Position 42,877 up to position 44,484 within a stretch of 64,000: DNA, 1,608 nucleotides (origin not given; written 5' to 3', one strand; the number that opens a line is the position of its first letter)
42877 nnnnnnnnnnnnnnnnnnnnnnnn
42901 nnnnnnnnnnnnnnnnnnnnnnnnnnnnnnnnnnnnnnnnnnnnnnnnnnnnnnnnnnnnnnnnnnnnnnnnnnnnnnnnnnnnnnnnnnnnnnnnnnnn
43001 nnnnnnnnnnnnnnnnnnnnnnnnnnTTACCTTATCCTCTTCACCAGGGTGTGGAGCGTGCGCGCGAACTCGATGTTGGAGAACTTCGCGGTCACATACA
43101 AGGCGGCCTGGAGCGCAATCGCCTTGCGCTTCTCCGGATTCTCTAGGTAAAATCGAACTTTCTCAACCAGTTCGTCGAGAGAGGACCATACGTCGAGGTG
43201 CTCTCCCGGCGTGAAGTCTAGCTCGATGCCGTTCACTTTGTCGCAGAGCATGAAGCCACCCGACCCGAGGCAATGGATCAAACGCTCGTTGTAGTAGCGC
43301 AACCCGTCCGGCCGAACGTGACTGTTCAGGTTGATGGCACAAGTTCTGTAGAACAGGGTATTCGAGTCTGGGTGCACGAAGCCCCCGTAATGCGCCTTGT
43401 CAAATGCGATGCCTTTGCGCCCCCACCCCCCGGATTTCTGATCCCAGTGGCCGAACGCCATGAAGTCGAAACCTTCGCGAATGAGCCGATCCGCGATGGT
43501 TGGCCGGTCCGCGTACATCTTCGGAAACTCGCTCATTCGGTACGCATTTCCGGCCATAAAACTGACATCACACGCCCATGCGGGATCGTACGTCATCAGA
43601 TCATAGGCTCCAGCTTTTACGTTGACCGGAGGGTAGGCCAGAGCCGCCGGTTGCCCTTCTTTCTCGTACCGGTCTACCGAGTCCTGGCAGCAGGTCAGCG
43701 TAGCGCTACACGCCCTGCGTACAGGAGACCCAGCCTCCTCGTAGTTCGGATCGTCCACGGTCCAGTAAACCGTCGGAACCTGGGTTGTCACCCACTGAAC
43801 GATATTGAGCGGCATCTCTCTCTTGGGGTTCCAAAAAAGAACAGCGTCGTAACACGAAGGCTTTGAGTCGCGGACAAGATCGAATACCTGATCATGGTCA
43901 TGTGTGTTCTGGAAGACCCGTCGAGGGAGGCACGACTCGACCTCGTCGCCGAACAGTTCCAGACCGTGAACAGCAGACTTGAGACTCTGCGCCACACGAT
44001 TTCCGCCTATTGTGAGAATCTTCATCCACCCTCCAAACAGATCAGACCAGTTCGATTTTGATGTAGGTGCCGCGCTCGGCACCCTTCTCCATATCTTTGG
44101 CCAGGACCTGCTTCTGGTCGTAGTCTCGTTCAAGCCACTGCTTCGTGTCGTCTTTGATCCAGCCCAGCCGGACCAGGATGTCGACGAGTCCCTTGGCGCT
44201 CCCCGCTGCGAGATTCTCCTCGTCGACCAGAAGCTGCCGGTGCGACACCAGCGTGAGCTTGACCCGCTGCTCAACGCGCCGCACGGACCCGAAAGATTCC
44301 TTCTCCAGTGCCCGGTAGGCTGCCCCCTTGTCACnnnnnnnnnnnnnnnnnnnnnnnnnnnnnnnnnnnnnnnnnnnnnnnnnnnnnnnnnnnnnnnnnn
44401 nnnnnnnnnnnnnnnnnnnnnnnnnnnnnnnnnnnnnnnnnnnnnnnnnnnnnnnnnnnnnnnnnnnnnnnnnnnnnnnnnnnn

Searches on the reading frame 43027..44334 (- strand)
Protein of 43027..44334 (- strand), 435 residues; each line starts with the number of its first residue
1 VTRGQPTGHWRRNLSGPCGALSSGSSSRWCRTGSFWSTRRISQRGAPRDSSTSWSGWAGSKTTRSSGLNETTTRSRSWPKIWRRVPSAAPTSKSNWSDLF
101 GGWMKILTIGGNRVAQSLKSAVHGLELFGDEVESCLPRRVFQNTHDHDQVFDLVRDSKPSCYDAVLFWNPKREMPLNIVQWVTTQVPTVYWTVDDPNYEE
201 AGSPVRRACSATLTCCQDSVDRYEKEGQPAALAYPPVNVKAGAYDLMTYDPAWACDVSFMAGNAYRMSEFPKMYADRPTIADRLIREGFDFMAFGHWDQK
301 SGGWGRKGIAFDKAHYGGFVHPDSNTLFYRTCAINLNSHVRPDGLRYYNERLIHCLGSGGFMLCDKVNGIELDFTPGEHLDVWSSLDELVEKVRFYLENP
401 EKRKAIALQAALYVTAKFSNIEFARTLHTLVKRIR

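Call 10: search_protein_families(library=phrogs, proteins=[window:43027-44334:-], max_evalue=0.001)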
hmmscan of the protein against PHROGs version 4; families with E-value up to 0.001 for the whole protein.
window:43027-44334:- (435 aa): 0 families

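Call 11: search_protein_families(library=pfam, proteins=[window:43027-44334:-], max_evalue=0.001)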
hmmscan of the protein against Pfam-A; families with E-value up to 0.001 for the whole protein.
window:43027-44334:- (435 aa): 1 family
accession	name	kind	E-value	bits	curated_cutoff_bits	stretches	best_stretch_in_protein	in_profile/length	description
PF13524.12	Glyco_trans_1_2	-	8.4e-20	71.6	25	1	287-427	13-142/144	Glycosyl transferase-like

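Call 27: find_encoding_contigs(protein=window:43027-44334:-, flank=10000, max_places=1)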
Protein window:43027-44334:- (435 aa): no gene with exactly this product is on record in the collection.
